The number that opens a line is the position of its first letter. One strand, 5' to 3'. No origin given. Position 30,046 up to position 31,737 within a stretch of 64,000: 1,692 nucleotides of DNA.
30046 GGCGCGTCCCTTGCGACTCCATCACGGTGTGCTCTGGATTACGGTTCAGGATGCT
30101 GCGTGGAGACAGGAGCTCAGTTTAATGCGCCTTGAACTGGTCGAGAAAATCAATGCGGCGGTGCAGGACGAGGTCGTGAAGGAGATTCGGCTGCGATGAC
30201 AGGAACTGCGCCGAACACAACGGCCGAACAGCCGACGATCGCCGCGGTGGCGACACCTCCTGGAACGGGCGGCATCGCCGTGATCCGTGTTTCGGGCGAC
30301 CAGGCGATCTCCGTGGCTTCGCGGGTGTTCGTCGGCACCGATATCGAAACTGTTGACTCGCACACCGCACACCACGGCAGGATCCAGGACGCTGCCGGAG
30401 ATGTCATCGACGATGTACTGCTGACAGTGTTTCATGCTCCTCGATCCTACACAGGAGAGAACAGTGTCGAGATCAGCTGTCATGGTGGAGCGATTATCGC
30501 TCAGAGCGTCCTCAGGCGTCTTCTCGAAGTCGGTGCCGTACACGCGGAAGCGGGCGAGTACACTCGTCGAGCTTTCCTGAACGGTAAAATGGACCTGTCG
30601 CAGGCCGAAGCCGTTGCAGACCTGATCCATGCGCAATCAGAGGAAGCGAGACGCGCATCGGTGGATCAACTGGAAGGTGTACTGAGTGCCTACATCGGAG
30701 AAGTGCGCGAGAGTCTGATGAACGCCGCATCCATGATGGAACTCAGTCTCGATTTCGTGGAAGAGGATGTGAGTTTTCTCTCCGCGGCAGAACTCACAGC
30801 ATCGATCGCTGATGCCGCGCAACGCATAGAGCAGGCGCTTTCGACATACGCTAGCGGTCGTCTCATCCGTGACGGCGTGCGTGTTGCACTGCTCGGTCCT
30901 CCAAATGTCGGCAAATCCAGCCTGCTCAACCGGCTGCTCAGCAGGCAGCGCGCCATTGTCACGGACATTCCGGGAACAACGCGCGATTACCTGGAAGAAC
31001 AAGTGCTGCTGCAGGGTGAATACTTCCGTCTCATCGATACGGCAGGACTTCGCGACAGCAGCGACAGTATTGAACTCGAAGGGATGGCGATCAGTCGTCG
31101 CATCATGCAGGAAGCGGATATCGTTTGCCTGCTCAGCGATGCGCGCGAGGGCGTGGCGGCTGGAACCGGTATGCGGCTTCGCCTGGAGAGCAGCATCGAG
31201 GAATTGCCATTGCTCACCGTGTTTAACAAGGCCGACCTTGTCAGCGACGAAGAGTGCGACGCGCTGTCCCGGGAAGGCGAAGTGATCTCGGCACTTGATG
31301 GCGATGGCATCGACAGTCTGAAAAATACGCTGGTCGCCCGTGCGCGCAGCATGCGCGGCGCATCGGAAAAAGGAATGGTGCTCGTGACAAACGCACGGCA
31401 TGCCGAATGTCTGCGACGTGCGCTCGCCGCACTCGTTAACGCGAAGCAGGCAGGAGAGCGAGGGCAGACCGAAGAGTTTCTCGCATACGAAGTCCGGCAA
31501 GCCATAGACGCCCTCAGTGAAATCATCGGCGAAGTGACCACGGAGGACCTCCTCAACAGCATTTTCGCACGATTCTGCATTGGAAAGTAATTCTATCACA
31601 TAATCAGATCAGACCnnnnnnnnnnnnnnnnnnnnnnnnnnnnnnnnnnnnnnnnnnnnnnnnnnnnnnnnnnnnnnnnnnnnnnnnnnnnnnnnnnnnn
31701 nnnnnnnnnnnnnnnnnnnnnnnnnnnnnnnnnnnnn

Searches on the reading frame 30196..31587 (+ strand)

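Call 41: search_protein_families(library=pfam, proteins=[window:30196-31587:+], max_evalue=0.001)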
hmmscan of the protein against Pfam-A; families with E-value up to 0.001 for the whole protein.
window:30196-31587:+ (464 aa): 9 families
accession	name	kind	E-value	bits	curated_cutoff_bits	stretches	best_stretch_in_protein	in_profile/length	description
PF12631.12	MnmE_helical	-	2.8e-56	191.4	40.1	1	134-461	1-211/211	MnmE helical domain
PF10396.14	TrmE_N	-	5.8e-41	139.8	29.8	1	14-131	1-117/117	GTP-binding protein TrmE N-terminus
PF01926.29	MMR_HSR1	-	1.2e-22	80.6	21.9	1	229-345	1-113/113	50S ribosome-binding GTPase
PF02421.24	FeoB_N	-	7.5e-09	35.7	27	1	229-353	2-122/156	Ferrous iron transport protein B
PF00009.33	GTP_EFTU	-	1.2e-06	28.7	26.5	1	275-362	69-147/188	Elongation factor Tu GTP binding domain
PF03193.22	RsgA_GTPase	-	1.4e-05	25.5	30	0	229-259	108-138/174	RsgA GTPase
PF00350.29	Dynamin_N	-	5.8e-05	23.6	27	0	230-262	1-33/168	Dynamin family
PF16897.10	MMR_HSR1_Xtn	-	0.00026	21.4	35.2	0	337-379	56-100/106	C-terminal region of MMR_HSR1 domain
PF01571.26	GCV_T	-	0.00063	19.5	25.6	0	25-124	136-225/255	Aminomethyltransferase folate-binding domain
